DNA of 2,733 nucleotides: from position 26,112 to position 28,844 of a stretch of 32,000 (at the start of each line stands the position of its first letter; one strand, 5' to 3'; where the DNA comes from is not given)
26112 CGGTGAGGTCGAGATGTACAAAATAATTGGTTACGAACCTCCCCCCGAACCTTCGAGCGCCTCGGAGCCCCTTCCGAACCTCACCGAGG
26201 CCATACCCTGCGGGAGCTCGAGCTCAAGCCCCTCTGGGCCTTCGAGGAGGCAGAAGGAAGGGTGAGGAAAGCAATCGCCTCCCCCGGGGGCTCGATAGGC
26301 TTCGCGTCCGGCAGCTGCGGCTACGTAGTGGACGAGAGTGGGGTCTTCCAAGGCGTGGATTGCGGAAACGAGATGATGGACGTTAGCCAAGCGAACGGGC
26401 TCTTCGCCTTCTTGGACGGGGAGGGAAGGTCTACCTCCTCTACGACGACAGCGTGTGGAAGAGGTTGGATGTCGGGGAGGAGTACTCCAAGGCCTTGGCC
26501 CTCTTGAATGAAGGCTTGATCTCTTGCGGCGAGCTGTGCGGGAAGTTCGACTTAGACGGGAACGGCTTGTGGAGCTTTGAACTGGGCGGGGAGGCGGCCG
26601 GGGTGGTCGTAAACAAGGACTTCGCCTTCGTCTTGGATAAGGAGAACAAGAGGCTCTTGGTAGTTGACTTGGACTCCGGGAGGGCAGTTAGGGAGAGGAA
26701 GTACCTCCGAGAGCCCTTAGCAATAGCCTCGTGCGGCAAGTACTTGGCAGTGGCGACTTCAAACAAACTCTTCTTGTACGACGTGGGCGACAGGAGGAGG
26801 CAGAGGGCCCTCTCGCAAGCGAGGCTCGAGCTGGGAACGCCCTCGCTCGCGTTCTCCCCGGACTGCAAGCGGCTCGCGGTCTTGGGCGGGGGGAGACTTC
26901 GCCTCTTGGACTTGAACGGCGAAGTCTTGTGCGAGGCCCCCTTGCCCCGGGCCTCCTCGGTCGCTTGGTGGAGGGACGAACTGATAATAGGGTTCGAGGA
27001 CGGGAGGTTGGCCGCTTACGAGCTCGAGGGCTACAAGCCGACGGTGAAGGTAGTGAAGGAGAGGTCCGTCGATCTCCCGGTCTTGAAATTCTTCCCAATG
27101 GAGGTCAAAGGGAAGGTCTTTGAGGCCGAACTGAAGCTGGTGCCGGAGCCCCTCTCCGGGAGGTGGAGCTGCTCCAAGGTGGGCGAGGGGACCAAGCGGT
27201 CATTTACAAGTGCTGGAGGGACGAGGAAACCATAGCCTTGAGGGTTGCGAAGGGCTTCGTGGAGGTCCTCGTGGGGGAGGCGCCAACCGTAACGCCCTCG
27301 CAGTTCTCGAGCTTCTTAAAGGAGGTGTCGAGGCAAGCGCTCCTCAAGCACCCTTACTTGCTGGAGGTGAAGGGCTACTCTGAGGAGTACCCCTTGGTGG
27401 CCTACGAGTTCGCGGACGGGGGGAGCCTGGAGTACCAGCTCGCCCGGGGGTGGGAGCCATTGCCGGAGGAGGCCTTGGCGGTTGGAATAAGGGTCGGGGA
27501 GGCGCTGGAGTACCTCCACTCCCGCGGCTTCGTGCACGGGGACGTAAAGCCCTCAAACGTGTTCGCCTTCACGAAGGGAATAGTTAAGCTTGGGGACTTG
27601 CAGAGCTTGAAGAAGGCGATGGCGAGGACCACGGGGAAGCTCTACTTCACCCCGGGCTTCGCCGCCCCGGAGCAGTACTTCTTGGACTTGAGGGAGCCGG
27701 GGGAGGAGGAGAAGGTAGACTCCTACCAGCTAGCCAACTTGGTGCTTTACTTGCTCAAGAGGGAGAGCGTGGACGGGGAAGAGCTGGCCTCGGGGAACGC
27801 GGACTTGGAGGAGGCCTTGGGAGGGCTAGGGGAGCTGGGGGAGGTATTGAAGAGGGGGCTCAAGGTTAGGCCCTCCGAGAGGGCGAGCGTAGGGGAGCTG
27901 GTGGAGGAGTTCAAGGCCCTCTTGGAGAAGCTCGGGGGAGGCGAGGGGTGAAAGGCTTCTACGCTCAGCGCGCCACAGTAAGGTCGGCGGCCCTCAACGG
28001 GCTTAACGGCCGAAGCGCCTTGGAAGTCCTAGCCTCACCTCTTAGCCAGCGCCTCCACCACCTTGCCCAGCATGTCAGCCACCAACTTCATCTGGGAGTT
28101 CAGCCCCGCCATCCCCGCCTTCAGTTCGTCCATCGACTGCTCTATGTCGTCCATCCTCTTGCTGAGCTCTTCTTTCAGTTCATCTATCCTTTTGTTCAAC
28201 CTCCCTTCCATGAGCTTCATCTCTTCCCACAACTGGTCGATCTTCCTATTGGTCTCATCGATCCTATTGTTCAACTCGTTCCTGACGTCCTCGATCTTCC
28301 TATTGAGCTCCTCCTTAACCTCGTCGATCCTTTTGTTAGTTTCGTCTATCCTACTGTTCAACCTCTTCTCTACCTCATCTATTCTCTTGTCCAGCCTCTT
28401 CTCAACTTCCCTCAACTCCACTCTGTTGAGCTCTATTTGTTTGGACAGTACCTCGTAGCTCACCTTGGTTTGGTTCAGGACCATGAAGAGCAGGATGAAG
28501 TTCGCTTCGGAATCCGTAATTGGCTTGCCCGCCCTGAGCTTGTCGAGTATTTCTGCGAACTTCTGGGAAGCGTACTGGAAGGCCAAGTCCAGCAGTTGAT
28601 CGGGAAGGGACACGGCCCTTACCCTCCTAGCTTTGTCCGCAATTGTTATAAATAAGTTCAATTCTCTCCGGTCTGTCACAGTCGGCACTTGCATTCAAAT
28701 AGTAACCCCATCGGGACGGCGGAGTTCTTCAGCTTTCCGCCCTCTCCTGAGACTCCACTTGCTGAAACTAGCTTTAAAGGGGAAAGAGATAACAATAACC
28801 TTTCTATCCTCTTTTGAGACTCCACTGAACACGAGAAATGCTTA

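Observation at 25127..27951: Same-direction (-1) frame breaks link a leader peptide, two beta-propellers and a Ser/Thr kinase into one potential ~940-codon unit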

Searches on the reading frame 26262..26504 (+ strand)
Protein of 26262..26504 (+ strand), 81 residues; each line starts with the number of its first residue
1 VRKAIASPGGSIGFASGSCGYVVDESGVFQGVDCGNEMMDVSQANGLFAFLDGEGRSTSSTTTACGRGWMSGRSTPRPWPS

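Call 44: search_protein_families(library=pfam, max_evalue=0.01, proteins=[window:26262-26504:+])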
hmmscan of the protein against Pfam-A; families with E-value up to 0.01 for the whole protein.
window:26262-26504:+ (81 aa): 0 families

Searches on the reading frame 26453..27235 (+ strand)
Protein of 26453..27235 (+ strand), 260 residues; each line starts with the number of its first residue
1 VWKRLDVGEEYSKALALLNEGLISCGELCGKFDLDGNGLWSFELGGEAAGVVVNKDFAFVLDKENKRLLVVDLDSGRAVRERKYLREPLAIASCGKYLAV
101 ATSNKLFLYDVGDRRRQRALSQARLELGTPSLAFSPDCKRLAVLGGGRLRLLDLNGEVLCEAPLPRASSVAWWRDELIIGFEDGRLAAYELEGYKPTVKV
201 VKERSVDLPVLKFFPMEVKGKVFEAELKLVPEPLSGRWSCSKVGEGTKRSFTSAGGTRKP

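Call 22: find_encoding_contigs(protein=window:26453-27235:+, flank=10000, max_places=10)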
Protein window:26453-27235:+ (260 aa): 4 contigs read that carry it; 3 places shown.
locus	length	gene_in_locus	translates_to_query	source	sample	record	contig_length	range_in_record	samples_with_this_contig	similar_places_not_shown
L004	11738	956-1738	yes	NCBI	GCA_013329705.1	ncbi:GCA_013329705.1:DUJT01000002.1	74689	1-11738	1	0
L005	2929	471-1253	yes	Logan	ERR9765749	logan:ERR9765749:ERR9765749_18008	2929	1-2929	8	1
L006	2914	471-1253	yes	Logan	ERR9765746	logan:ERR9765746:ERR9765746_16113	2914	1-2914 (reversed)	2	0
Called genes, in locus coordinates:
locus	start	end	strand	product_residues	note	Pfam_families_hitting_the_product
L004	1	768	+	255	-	?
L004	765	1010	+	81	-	-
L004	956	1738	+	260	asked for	-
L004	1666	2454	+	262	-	PF00069:Pkinase, PF07714:PK_Tyr_Ser-Thr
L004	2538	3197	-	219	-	PF07889:DUF1664 (faint), PF28217:FAM81B (weak), PF04513:Baculo_PEP_C (faint), PF06825:HSBP1 (faint), PF01442:Apolipoprotein, PF07352:Phage_Mu_Gam (faint)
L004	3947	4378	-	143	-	PF01661:Macro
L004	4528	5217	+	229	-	PF09721:Exosortase_EpsH (weak)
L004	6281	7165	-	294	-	PF13243:SQHop_cyclase_C (faint), PF13249:SQHop_cyclase_N (faint)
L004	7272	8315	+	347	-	PF06849:DUF1246, PF06973:DUF1297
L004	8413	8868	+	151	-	PF06695:Sm_multidrug_ex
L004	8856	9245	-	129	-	PF00571:CBS (weak)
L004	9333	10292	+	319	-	PF13085:Fer2_3, PF13187:Fer4_9 (faint), PF13183:Fer4_8, PF13534:Fer4_17 (weak)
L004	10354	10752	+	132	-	-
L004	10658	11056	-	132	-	PF01986:DUF123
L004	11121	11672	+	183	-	-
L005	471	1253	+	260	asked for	-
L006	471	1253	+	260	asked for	-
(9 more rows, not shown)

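Call 44: search_protein_families(library=pfam, max_evalue=0.01, proteins=[window:26453-27232:+])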
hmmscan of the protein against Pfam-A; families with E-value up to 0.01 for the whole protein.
window:26453-27232:+ (260 aa): 1 family
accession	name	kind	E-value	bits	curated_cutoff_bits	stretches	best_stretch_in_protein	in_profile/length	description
PF13360.13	PQQ_2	-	0.0012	18.9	27.6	1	32-168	8-150/233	Outer membrane protein assembly factor BamB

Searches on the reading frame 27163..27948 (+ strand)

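Call 44: search_protein_families(library=pfam, max_evalue=0.01, proteins=[window:27163-27948:+])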
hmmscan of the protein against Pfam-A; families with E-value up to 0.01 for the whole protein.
window:27163-27948:+ (262 aa): 3 families
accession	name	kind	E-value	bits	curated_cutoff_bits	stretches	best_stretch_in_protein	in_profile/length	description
PF00069.31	Pkinase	-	4.8e-19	69.2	31.7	1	7-203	8-196/263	Protein kinase domain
PF07714.23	PK_Tyr_Ser-Thr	-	5.1e-13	49.4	23.1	1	7-170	8-174/258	Protein tyrosine and serine/threonine kinase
PF14531.12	Kinase-like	-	0.00065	19.5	25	1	116-170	159-211/289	Kinase-like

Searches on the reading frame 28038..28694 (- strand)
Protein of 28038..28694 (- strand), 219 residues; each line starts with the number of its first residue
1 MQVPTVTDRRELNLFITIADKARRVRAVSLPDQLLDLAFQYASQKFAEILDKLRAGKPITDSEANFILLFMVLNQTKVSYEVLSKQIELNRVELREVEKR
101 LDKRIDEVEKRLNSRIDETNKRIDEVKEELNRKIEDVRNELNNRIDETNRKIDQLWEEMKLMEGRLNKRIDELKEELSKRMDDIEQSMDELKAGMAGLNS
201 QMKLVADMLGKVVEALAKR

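Call 14: search_protein_families(library=pfam, max_evalue=0.001, proteins=[window:28038-28694:-])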
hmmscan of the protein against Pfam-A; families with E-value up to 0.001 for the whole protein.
window:28038-28694:- (219 aa): 16 families
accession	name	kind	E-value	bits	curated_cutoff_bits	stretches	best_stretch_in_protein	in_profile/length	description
PF01442.23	Apolipoprotein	-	3.7e-09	37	90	1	86-217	41-171/190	Apolipoprotein A1/A4/E domain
PF04513.17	Baculo_PEP_C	-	2.8e-08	34.4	38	1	94-156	36-98/140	Baculovirus polyhedron envelope protein, PEP, C terminus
PF06825.17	HSBP1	-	8.1e-08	32.4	28.6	0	129-155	13-39/51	Heat shock factor binding protein 1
PF07889.17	DUF1664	-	6.9e-06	26.6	34.6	0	138-216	36-113/124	Protein of unknown function (DUF1664)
PF07352.17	Phage_Mu_Gam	-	2.4e-05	24.8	28.3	0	144-196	3-55/149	Bacteriophage Mu Gam like protein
PF06103.16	DUF948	-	5.7e-05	23.7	37.2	0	93-155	23-87/89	Bacterial protein of unknown function (DUF948)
PF09074.15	Mer2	-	6.7e-05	23.2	27.7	1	83-209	49-175/193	Mer2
PF07464.16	ApoLp-III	-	0.00011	22.8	36.3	0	101-157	34-90/146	Apolipophorin-III precursor (apoLp-III)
PF09762.14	CCDC93_CC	-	0.00013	21.6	30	1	75-200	133-250/429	CCDC93 coiled-coil domain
PF12128.14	DUF3584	-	0.00014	19.9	31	1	76-187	352-463/1191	Protein of unknown function (DUF3584)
PF02601.20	Exonuc_VII_L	-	0.00018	21.5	35.9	1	83-200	160-271/315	Exonuclease VII, large subunit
PF13166.12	AAA_13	-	0.00032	20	36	1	86-200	318-465/713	AAA domain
PF06255.18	MafB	-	0.00044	20.2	25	0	83-135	139-191/312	Neisseria toxin MafB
PF04108.17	ATG17_like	-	0.00064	19.7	43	0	89-158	213-279/355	Autophagy protein ATG17-like domain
PF14362.11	DUF4407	-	0.00073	19.4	31.3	0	88-193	115-234/297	Domain of unknown function (DUF4407)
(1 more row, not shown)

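Call 70: find_homologous_proteins(query=window:28038-28694:-, max_evalue=0.00001)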
Query window:28038-28694:- (219 aa): 129 proteins with E <= 0.00001 among 1793 candidates; the best 120 are listed.
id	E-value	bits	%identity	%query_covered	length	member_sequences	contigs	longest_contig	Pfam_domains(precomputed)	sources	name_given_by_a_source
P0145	5.7e-127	439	100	100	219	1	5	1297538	PF04513.18,PF07352.18,PF28217.1,PF01442.24,PF06825.18,PF07889.18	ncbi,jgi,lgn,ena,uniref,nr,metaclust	ncbi:hypothetical protein [Ignicoccus hospitalis]|uniref:Uncharacterized protein n=1 Tax=Ignicoccus 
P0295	5.0e-80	286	81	88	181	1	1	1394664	PF25994.1,PF04513.18,PF14362.12,PF01442.24,PF06825.18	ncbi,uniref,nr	ncbi:hypothetical protein EYM_02220 [Ignicoccus islandicus DSM 13165]|uniref:PaREP15, coiled-coil pr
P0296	4.8e-19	87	49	37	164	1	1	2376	PF04513.18,PF07464.17,PF01442.24,PF06825.18,PF23991.2,PF07889.18,PF05531.18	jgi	-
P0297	7.6e-19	86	43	42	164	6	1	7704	PF04513.18,PF28217.1,PF07464.17,PF14362.12,PF01442.24,PF06825.18,PF23991.2,PF05531.18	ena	-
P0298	2.5e-18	85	49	36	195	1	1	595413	PF25994.1,PF04513.18,PF28217.1,PF07464.17,PF01442.24,PF06103.17,PF16515.12,PF07889.18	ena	-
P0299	3.3e-17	81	37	46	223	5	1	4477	PF25994.1,PF06825.18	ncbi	-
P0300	3.5e-16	78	45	35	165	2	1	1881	PF17072.11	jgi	-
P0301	3.8e-16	78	35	46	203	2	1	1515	PF06103.17,PF06825.18,PF23991.2,PF23854.3,PF05531.18,PF19111.6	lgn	-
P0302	1.0e-14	73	64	29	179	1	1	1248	PF04513.18,PF06825.18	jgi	jgi:DNA repair exonuclease SbcCD ATPase subunit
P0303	3.5e-14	71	46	38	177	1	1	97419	PF04513.18,PF28217.1,PF01442.24,PF06103.17,PF07889.18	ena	-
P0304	1.1e-13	70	46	38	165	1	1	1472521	PF04513.18,PF14362.12,PF01442.24,PF07889.18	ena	-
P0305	4.1e-13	68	36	70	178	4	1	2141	PF04513.18,PF07464.17,PF07195.18,PF01442.24,PF06103.17,PF06825.18,PF23991.2,PF07889.18,PF05531.18,PF19111.6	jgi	jgi:uncharacterized coiled-coil DUF342 family protein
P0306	2.0e-12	65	43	53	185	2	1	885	PF04513.18,PF06103.17,PF06825.18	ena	-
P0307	3.1e-12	65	35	70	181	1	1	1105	PF06009.20,PF02601.21,PF04513.18,PF07464.17,PF14362.12,PF15456.12,PF01442.24,PF06825.18,PF23991.2,PF07889.18,PF05531.18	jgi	-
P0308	3.6e-12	65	62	29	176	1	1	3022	PF25994.1,PF04513.18,PF06825.18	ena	-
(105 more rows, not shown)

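Call 71: find_encoding_contigs(protein=P0295, flank=10000, max_places=3)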
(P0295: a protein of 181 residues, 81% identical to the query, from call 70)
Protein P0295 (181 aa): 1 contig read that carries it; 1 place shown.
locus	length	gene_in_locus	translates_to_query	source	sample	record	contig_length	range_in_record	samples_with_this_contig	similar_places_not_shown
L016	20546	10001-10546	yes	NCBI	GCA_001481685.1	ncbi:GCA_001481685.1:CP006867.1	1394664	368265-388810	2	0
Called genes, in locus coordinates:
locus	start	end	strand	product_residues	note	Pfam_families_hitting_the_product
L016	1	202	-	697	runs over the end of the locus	PF00662:Proton_antipo_N, PF00361:Proton_antipo_M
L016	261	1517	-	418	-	PF01523:PmbA_TldD_1st (weak), PF19290:PmbA_TldD_2nd (weak), PF19289:PmbA_TldD_3rd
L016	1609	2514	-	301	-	-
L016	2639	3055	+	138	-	-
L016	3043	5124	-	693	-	-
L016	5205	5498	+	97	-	-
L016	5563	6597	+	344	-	PF23414:Beta-prop_EML_2 (faint)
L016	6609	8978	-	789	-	PF00133:tRNA-synt_1, PF09334:tRNA-synt_1g, PF08264:Anticodon_1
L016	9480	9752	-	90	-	-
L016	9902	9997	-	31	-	-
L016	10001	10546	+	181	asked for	PF14362:DUF4407 (weak), PF04513:Baculo_PEP_C (faint), PF01442:Apolipoprotein (weak), PF06825:HSBP1 (faint), PF25994:HH_AprE (faint)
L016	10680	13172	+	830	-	-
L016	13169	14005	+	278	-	-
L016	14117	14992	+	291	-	PF00149:Metallophos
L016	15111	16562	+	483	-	PF04055:Radical_SAM, PF13353:Fer4_12 (weak), PF13186:SPASM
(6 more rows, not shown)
